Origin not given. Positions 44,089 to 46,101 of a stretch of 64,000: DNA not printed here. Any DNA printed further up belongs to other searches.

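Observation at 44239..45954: Intronless 571-aa polytopic membrane ORF of unknown family embedded among intron-rich genes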

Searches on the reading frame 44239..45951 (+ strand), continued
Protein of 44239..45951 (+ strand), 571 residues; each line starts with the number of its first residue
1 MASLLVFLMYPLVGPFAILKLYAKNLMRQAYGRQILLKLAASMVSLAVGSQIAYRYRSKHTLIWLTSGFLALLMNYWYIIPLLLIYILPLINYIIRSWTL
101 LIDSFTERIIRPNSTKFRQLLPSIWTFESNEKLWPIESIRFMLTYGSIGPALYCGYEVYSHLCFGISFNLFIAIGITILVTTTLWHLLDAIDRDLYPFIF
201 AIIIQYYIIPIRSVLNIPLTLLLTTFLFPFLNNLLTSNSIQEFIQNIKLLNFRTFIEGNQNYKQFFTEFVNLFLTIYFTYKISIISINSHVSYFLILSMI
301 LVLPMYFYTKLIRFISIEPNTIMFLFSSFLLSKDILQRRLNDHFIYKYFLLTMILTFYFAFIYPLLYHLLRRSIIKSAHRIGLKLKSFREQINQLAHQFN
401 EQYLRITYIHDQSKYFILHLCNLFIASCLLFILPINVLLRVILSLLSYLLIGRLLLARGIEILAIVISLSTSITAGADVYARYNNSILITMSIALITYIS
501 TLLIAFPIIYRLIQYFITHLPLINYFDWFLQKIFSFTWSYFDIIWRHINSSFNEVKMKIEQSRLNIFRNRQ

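Call 40: find_encoding_contigs(protein=P0107, flank=8000, max_places=2)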
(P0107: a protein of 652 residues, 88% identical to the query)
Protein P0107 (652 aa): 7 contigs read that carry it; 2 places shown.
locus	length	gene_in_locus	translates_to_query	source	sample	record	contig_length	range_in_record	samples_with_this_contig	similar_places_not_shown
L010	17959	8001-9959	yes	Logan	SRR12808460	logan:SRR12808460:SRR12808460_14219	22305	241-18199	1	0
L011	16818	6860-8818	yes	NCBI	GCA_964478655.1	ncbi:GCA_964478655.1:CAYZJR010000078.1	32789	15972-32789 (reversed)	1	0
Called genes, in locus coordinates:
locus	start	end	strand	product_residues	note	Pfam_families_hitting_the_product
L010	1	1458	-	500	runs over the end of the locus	PF00206:Lyase_1, PF10415:FumaraseC_C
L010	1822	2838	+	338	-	PF10756:bPH_6 (faint)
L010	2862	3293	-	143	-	PF00293:NUDIX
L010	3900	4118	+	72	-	-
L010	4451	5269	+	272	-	-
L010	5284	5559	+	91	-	-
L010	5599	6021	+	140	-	-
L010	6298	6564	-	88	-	-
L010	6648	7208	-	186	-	PF05593:RHS_repeat (faint)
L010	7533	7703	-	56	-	-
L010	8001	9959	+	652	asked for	-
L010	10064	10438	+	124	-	-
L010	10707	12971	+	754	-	PF00069:Pkinase, PF07714:PK_Tyr_Ser-Thr, PF13428:TPR_14 (faint), PF14938:SNAP (faint), PF13424:TPR_12 (weak)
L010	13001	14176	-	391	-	PF01546:Peptidase_M20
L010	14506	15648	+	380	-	PF18614:RNase_II_C_S1 (faint), PF00575:S1, PF23459:S1_RRP5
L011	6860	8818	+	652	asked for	-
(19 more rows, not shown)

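Call 41: list_cluster_members(proteins=[P0023, P0024, P0025, P0026, P0027, P0028, P0030, P0031, P0033, P0038])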
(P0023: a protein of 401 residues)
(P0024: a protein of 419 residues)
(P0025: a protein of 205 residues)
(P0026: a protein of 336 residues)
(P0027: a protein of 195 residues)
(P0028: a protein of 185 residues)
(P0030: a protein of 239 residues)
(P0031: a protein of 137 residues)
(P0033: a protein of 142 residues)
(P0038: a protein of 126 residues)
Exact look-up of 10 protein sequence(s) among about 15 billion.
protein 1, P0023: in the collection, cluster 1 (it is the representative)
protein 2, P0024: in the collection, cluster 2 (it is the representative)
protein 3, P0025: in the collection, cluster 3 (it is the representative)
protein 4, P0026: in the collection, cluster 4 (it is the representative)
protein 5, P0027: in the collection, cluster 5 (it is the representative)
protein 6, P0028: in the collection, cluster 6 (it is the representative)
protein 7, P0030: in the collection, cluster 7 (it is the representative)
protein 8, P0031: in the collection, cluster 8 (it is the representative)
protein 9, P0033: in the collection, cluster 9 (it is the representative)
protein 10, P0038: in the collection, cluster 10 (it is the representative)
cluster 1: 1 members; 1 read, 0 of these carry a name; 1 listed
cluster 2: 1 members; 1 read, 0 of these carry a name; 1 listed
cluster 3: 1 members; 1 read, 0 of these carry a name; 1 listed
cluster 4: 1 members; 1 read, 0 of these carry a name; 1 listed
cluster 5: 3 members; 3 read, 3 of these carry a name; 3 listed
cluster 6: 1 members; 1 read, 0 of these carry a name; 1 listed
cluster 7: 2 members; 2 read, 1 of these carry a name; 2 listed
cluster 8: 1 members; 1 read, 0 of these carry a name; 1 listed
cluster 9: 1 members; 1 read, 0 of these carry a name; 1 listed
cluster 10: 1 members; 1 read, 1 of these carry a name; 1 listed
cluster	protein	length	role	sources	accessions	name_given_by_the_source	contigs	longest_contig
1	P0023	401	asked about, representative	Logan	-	-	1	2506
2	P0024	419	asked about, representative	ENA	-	-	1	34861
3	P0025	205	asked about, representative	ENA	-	-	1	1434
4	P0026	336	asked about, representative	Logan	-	-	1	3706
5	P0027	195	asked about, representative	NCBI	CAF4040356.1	unnamed protein product, partial [Rotaria sp. Silwood2]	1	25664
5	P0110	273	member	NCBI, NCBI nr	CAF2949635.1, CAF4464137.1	unnamed protein product [Rotaria sp. Silwood2]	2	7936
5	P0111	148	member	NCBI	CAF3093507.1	unnamed protein product, partial [Rotaria sp. Silwood2]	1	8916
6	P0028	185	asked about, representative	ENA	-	-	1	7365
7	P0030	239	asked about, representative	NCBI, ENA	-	-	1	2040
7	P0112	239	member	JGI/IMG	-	hypothetical protein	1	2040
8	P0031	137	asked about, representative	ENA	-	-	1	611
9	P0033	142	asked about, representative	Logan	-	-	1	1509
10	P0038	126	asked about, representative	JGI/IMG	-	hypothetical protein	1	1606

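Call 42: find_encoding_contigs(protein=P0024, flank=8000, max_places=2)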
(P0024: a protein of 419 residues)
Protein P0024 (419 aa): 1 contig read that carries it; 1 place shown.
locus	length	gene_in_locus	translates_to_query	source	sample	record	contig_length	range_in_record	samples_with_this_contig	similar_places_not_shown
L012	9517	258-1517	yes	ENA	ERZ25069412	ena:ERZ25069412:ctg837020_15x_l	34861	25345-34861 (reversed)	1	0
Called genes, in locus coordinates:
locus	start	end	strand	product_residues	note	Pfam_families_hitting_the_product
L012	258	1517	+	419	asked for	-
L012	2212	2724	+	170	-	PF00078:RVT_1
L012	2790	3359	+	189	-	-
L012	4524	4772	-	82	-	-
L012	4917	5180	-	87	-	-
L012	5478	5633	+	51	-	-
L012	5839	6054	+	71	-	-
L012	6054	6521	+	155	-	-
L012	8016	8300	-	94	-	-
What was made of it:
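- The paralogue on L012 is also uninterrupted over its 419 called codons and lies next to a reverse-transcriptase ORF at a contig end (call 42).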

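Call 43: find_encoding_contigs(protein=P0022, flank=4000, max_places=2)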
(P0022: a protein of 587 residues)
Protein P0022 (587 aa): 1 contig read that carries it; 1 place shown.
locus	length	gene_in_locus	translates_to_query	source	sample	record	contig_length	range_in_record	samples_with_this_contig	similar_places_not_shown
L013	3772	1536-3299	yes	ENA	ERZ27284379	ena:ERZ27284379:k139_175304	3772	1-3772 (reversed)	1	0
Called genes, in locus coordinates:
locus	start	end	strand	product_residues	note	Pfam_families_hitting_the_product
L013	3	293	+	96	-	?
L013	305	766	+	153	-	-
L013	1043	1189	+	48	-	-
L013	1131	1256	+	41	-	-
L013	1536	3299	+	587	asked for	-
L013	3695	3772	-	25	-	?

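Call 48: list_cluster_members(proteins=[P0061, P0073, P0049, P0053, P0042, P0086, P0041, P0060, P0063, P0037])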
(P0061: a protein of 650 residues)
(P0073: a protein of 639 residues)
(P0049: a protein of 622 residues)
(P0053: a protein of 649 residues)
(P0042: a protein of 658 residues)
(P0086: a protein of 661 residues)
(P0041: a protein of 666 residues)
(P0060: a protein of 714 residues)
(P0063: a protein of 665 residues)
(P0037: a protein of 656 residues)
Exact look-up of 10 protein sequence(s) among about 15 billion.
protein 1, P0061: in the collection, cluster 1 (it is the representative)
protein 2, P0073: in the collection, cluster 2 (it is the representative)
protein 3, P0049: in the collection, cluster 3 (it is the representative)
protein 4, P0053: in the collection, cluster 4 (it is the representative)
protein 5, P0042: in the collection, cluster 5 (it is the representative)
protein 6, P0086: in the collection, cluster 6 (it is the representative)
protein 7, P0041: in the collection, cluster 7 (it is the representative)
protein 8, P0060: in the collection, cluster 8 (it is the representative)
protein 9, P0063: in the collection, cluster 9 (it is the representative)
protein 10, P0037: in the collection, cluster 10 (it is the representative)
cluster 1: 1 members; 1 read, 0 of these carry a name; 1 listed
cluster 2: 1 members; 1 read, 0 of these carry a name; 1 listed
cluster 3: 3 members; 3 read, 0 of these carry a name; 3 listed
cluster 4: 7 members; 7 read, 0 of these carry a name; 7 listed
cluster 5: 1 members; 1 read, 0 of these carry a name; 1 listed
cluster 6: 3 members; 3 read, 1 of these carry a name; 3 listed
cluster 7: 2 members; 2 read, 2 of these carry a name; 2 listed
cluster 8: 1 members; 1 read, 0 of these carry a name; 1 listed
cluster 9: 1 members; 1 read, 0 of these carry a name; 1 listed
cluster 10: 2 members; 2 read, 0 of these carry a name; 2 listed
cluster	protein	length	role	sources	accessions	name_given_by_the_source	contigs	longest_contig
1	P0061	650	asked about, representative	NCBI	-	-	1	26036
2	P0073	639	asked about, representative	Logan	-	-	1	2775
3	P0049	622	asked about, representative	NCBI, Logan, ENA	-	-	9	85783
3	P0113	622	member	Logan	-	-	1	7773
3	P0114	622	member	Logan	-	-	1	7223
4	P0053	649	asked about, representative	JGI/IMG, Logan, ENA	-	-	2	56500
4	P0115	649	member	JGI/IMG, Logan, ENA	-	-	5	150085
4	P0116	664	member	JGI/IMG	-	-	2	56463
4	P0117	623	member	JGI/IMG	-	-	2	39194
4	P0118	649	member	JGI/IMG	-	-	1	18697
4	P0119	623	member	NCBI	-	-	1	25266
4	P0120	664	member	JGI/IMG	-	-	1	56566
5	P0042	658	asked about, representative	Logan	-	-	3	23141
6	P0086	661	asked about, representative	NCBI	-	-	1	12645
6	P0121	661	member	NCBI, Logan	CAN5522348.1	hypothetical protein BH10CYA1_BH10CYA1_31920 [soil metagenome]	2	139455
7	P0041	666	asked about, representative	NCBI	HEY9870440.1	MAG TPA: hypothetical protein V6D08_14845 [Candidatus Obscuribacterales bacterium]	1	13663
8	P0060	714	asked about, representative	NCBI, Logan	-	-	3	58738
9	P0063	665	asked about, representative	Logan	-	-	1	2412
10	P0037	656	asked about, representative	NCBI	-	-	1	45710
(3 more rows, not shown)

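Call 54: predict_structure(alignment_id=A4)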
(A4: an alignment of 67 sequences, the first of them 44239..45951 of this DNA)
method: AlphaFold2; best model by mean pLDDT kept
length: 571 residues; sequences in the alignment: 67
mean_pLDDT: 86.7   pTM: 0.78
mean pLDDT of the five models: 86.7, 84.9, 84.4, 84.0, 82.5
residues with pLDDT >= 90: 274; 70-90: 253; 50-70: 40; < 50: 4
segments of 3 or more residues with pLDDT < 50: none
pLDDT, mean of each block of 10 residues (from residue 1): 72 85 90 91 94 90 89 95 93 94 95 92 70 71 84 88 87 93 93 86 73 62 76 78 87 93 97 95 87 85 90 94 94 78 73 86 95 96 96 90 66 86 92 87 93 91 92 92 86 90 87 86 90 94 89 86 66 40
secondary structure, 60 per line:
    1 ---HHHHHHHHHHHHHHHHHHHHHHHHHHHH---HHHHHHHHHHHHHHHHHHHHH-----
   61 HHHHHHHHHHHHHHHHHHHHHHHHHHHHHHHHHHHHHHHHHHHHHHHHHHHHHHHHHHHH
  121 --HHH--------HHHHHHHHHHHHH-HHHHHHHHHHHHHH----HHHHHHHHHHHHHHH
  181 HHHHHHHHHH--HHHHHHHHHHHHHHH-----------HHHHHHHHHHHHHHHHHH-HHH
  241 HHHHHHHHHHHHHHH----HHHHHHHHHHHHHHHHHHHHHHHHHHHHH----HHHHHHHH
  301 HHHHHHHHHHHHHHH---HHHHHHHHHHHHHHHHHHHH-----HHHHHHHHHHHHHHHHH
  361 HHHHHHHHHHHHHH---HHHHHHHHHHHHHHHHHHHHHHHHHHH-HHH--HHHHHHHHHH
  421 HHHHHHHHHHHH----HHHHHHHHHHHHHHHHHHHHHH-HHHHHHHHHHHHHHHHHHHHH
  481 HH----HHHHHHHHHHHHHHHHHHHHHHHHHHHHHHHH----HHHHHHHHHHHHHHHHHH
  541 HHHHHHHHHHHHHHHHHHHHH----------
elements in order: H4-31 H35-55 H61-120 H134-146 H148-161 H166-190 H193-207 H219-236 H238-255 H260-288 H293-315 H319-338 H344-374 H378-404 H411-432 H437-458 H460-482 H487-518 H523-561
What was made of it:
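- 44239..44598 (+): Repeat module R1 (aa 1-120), N-terminally truncated: three transmembrane helices plus a linker helix. Contains the '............' motif (P81). AlphaFold2 helices (call 54).
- Tried and rejected: The second run, with bacterial sequences added, was good (call 54).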

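Call 59: fold_search(model_id=the predicted structure, library=pdb)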
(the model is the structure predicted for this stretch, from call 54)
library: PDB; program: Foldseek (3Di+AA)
matches with E <= 10: 24; with E <= 0.001: 0
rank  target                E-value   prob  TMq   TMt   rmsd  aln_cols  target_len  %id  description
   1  6ob6_B                1.2e+00  0.13  0.12  0.17  22.5       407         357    9  Human equilibrative nucleoside transporter-1, S-(4-nitrobenzyl)-6-thioinosine bound, merohedrally twinned (released 2019-07-03)
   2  9pym_A                2.7e+00  0.06  0.12  0.12  28.5       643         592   11  Cryo-EM structure of the isethionate TRAP transporter IseQM from Oleidesulfovibrio alaskensis with bound isethionate (released 2025-11-12)
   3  9r1f_A                3.0e+00  0.03  0.09  0.10  30.2       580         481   11  Cryo-EM structure of human MATE1 in complex with metformin (released 2025-11-05)
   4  6ob7                  3.8e+00  0.08  0.14  0.18  21.6       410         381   10  Human equilibrative nucleoside transporter-1, dilazep bound (released 2019-07-03)
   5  8y6h_A                4.2e+00  0.02  0.10  0.09  28.6       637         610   11  P-glycoprotein in complex with UIC2 Fab and triple elacridar molecules in LMNG detergent (released 2024-04-17)
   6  9b3m                  4.4e+00  0.04  0.08  0.12  22.6       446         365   10  NorA in inward-open conformation (NorA-BRIL fusion) (released 2024-12-11)
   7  8tzi                  4.6e+00  0.06  0.13  0.17  22.1       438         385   10  Human equilibrative nucleoside transporter-1, JH-ENT-01 bound (released 2024-08-28)
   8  7l16                  4.8e+00  0.04  0.12  0.14  22.9       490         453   12  Crystal structure of sugar-bound melibiose permease MelB (released 2021-08-04)
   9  8ttg_A                5.4e+00  0.03  0.09  0.13  26.6       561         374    9  NorA single mutant - E222Q at pH 7.5 (released 2024-05-29)
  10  8ttf_A                6.6e+00  0.03  0.11  0.14  23.5       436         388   12  NorA double mutant - E222QD307N at pH 7.5 (released 2024-05-29)
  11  9b3l                  7.4e+00  0.03  0.11  0.15  23.9       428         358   14  NorA in occluded conformation (NorA-BRIL fusion) (released 2024-12-11)
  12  9oli_A                7.4e+00  0.03  0.12  0.14  27.0       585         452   11  Crystal structure of the melibiose-bound melibiose transporter (released 2026-02-04)
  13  7zha                  7.4e+00  0.02  0.09  0.10  24.4       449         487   11  Structure of human OCT3 in complex with inhibitor decynium-22 (released 2022-11-09)
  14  9iry                  7.4e+00  0.02  0.08  0.11  22.8       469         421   12  Structure of human URAT1 bound with verinurad (released 2025-01-15)
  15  8tth_A                7.7e+00  0.03  0.10  0.15  24.2       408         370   13  NorA single mutant - D307N at pH 7.5 (released 2024-05-29)
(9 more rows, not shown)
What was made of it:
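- On Known transporter or receptor superfamilies (MFS, ABC, GPCR, MATE/MOP and others): Foldseek against the PDB gives E>1 and TM<=0.14 (call 59).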

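Call 61: search_protein_families(library=ncbifam, proteins=[P0036, P0066, P0034, P0045, P0070, P0061], max_evalue=1)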
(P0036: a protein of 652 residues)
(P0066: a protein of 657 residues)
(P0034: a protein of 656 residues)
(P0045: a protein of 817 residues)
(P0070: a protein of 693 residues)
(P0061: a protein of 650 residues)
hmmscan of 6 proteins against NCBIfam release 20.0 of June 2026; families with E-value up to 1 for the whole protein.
P0036 (652 aa): 0 families

P0066 (657 aa): 0 families

P0034 (656 aa): 0 families

P0045 (817 aa): 1 family
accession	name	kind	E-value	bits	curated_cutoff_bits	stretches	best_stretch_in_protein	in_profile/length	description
NF007013.0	PRK09477.1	equivalog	0.17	10.9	234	1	226-312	83-163/286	quinol dehydrogenase ferredoxin subunit NapH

P0070 (693 aa): 0 families

P0061 (650 aa): 1 family
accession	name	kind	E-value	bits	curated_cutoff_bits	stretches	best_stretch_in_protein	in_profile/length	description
NF000536.0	YmiA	equivalog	0.049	13.3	30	0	148-176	5-33/42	YmiA family putative membrane protein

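Call 62: search_solved_structures(query=A4, max_evalue=10)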
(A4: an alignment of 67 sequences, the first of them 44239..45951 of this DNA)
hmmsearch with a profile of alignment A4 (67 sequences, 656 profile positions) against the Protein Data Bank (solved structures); distinct sequences matched with E-value up to 10: 2.
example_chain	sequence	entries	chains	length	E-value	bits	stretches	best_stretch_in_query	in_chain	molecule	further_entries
4tql_A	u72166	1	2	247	0.11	14.1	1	597-650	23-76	Three helix bundle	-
4uos_A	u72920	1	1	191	6.8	8.2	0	425-461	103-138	DESIGNED HELICAL BUNDLE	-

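Call 75: find_homologous_proteins(query=P0022, max_evalue=0.001)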
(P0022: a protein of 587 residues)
Query P0022 (587 aa): 2 proteins with E <= 0.001 among 8000 candidates.
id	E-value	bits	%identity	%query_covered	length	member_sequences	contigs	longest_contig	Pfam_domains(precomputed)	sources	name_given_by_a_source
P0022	0.0e+0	1286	100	100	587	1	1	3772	-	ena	-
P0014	3.0e-97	345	38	95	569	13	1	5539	-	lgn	-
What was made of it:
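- Tried and rejected: Searching with the divergent orthologue P0022 to name its species returned nothing new (call 75).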

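Call 79: find_related_loci(query=A3, collection=viral_contigs, flank=3000)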
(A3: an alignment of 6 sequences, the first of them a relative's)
Query A3 (656 aa) in viral_contigs; peptide patterns used: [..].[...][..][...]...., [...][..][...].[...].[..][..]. (x = any residue, [..] = any of these).
87 stretches matched a pattern, but none encodes a relative of the query by tblastn (E <= 1e-3).

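Call 80: find_related_loci(query=A1, collection=viral_contigs, flank=3000)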
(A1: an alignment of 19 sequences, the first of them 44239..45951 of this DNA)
Query A1 (571 aa) in viral_contigs; peptide patterns used: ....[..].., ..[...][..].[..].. (x = any residue, [..] = any of these).
46 stretches matched a pattern, but none encodes a relative of the query by tblastn (E <= 1e-3).
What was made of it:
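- Tried and rejected: Scans of viral contigs with both profiles found no relatives (calls 79, 80).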
